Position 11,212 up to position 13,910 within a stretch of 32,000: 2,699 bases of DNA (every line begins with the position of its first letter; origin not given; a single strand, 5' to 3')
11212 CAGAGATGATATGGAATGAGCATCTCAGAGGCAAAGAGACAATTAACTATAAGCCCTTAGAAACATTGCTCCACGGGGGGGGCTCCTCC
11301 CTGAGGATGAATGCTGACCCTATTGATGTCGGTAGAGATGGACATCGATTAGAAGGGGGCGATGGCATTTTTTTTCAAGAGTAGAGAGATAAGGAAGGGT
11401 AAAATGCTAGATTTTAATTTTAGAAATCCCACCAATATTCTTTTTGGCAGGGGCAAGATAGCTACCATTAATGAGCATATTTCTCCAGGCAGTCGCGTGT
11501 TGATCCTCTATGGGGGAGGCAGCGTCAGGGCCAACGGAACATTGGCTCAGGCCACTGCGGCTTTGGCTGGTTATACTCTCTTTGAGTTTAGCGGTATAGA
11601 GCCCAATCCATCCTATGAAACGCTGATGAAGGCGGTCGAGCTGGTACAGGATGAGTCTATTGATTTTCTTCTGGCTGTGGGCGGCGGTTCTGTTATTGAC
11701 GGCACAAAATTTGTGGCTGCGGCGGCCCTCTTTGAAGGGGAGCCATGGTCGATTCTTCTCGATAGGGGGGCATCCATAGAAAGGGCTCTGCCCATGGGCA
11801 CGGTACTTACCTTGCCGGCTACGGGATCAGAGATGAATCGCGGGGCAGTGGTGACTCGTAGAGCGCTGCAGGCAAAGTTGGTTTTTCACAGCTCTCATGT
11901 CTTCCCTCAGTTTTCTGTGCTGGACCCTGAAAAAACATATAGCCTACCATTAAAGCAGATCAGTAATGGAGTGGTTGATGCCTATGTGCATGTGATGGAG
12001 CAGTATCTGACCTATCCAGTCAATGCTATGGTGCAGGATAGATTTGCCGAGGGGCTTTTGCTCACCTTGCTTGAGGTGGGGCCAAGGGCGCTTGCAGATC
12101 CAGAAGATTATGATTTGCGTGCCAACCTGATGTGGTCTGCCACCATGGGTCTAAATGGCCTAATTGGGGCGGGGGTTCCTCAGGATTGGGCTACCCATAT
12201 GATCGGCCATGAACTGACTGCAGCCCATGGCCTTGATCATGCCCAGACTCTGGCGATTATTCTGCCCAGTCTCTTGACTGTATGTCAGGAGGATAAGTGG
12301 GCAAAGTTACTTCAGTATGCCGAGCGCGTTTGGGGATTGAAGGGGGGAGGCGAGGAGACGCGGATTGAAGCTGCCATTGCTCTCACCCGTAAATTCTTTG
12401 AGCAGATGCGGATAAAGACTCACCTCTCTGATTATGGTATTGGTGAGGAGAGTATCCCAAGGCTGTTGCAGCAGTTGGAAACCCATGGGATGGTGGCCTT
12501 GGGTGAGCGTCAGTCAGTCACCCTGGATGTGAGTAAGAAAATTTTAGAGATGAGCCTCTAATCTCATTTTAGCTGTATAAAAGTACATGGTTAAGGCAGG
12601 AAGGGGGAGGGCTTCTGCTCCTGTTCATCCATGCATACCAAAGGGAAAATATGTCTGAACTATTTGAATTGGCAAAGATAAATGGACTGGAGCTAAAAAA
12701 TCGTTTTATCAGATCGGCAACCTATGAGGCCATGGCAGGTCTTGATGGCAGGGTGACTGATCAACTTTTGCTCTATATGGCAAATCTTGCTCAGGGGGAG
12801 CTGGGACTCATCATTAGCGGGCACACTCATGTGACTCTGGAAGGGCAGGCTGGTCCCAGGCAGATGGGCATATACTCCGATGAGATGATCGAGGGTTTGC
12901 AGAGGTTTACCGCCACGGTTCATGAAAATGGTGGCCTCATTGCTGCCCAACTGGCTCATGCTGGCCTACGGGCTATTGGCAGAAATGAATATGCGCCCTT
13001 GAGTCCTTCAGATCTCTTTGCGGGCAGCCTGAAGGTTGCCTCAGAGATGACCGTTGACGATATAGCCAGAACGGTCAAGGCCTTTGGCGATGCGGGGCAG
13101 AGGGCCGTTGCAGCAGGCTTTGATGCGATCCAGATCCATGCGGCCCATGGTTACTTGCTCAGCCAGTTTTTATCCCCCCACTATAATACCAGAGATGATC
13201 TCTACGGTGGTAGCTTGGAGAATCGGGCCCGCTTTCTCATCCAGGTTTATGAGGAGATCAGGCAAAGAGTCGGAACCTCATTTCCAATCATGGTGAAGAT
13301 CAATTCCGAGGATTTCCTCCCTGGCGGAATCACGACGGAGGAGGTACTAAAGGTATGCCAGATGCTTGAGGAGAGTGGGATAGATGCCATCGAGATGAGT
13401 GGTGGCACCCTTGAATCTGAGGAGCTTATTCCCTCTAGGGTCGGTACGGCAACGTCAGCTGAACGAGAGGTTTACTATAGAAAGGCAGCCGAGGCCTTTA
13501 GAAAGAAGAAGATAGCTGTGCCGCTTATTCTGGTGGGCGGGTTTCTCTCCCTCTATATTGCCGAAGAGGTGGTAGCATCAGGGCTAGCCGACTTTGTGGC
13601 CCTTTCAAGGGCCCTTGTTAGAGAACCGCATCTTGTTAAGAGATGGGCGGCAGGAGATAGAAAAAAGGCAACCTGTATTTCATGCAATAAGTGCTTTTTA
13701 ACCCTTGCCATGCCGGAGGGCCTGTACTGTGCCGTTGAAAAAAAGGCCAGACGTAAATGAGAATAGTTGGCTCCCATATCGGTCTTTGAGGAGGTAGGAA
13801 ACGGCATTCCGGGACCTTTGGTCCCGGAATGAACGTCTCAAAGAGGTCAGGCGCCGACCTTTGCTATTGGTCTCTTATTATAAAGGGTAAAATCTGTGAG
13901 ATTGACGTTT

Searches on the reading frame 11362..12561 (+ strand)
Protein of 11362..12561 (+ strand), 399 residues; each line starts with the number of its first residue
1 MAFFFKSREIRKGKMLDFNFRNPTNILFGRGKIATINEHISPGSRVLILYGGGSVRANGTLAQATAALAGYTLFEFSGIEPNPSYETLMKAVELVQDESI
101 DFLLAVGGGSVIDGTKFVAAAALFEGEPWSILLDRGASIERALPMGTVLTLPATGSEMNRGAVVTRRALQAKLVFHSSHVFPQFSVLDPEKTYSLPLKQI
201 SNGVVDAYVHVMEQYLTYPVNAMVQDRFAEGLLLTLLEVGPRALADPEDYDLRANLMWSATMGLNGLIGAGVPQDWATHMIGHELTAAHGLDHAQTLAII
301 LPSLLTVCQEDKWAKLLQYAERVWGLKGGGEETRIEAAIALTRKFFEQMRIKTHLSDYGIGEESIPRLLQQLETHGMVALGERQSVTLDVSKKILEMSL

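Call 25: search_protein_families(library=pfam, proteins=[window:11362-12561:+])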
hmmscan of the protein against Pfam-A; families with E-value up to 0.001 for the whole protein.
window:11362-12561:+ (399 aa): 3 families
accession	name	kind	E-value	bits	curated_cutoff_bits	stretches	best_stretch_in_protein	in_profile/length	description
PF00465.25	Fe-ADH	-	3.1e-39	134.7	31.3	1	23-189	1-168/168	Iron-containing alcohol dehydrogenase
PF25137.1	ADH_Fe_C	-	2.2e-25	89.9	27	1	203-370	4-166/194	Fe-containing alcohol dehydrogenase family, C-terminal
PF13685.12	Fe-ADH_2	-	1.3e-07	32.2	28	1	42-121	18-96/149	Iron-containing alcohol dehydrogenase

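Call 42: search_protein_families(library=ncbifam, proteins=[window:11362-12561:+], max_evalue=1e-10)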
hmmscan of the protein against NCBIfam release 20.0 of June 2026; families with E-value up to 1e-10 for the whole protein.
window:11362-12561:+ (399 aa): 12 families
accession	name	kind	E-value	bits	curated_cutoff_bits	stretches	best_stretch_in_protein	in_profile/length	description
NF011717.0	PRK15138.1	equivalog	3.3e-185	615.7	645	1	15-397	1-385/387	alcohol dehydrogenase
NF058672.1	4HyButDHCUPNE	equivalog_domain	2.6e-36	125.6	500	1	24-375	8-356/378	4-hydroxybutyrate dehydrogenase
TIGR03405.1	Phn_Fe-ADH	equivalog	2.8e-33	115.2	423.7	1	20-371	1-342/355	iron-containing alcohol dehydrogenase PsrA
NF041833.1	Fe_ADH_ErcA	equivalog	3.3e-27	95.6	550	1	26-371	11-355/382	alcohol dehydrogenase-like regulatory protein ErcA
TIGR02638.1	lactal_redase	equivalog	3.7e-26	91.8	523.15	1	71-371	60-356/379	lactaldehyde reductase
NF053866.1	CholDhdGbsBBac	equivalog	5.7e-24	84.4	550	1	19-372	11-365/392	choline dehydrogenase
NF050025.1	SulfAcetaldRedSarD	equivalog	6e-24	84.6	700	1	18-368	3-354/385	sulfoacetaldehyde reductase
NF007911.0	PRK10624.1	equivalog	2.6e-23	82.6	537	1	28-371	13-355/382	lactaldehyde reductase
NF010378.0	PRK13805.1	equivalog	5.2e-21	74.2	951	1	19-372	458-834/872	bifunctional acetaldehyde-CoA/alcohol dehydrogenase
NF007363.0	PRK09860.1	equivalog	3.6e-18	65.9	581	1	76-369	65-354/383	L-threonine dehydrogenase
NF041822.1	daptide_DH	equivalog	1.2e-17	63.8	300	1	86-306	43-272/363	daptide-type RiPP biosynthesis dehydogenase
NF011998.0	PRK15454.1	equivalog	6.7e-15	54.7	556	1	58-307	63-309/395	ethanolamine utilization ethanol dehydrogenase EutG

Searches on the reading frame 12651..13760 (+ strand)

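Call 25: search_protein_families(library=pfam, proteins=[window:12651-13760:+])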
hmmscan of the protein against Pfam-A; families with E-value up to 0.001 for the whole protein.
window:12651-13760:+ (369 aa): 1 family
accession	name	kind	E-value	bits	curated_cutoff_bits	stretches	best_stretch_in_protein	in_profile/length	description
PF00724.26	Oxidored_FMN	-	8.7e-64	216.4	27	1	3-335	1-338/342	NADH:flavin oxidoreductase / NADH oxidase family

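Call 42: search_protein_families(library=ncbifam, proteins=[window:12651-13760:+], max_evalue=1e-10)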
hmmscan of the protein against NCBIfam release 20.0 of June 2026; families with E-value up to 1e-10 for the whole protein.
window:12651-13760:+ (369 aa): 8 families
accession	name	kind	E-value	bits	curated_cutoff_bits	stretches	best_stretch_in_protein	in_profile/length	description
NF041087.1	bile_acid_BaiCD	equivalog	1.9e-70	237.7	825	1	3-349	3-347/642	bile acid Fe-S flavoenzyme BaiCD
NF010047.0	PRK13523.1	equivalog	1.7e-64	218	431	1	2-334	3-322/339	NADPH dehydrogenase NamA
TIGR03997.1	mycofact_OYE_2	equivalog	7.9e-64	216.2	793.15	1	4-366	2-363/645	mycofactocin system FadH/OYE family oxidoreductase 2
NF006101.0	PRK08255.1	equivalog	3e-56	190.9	1078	1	4-334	399-732/768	bifunctional salicylyl-CoA 5-hydroxylase/oxidoreductase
NF045592.1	bili_reduct_N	equivalog_domain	2.5e-46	158.5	425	1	4-362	2-362/363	bilirubin reductase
NF045599.1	bili_reduct_long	exception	2.8e-44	151.4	750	1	5-362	2-363/641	bilirubin reductase, long form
NF007899.0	PRK10605.1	subfamily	3.7e-34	118.5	403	1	4-332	6-337/365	N-ethylmaleimide reductase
TIGR03996.1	mycofact_OYE_1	hypoth_equivalog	4.3e-24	85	627.9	1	37-350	34-339/633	mycofactocin system FadH/OYE family oxidoreductase 1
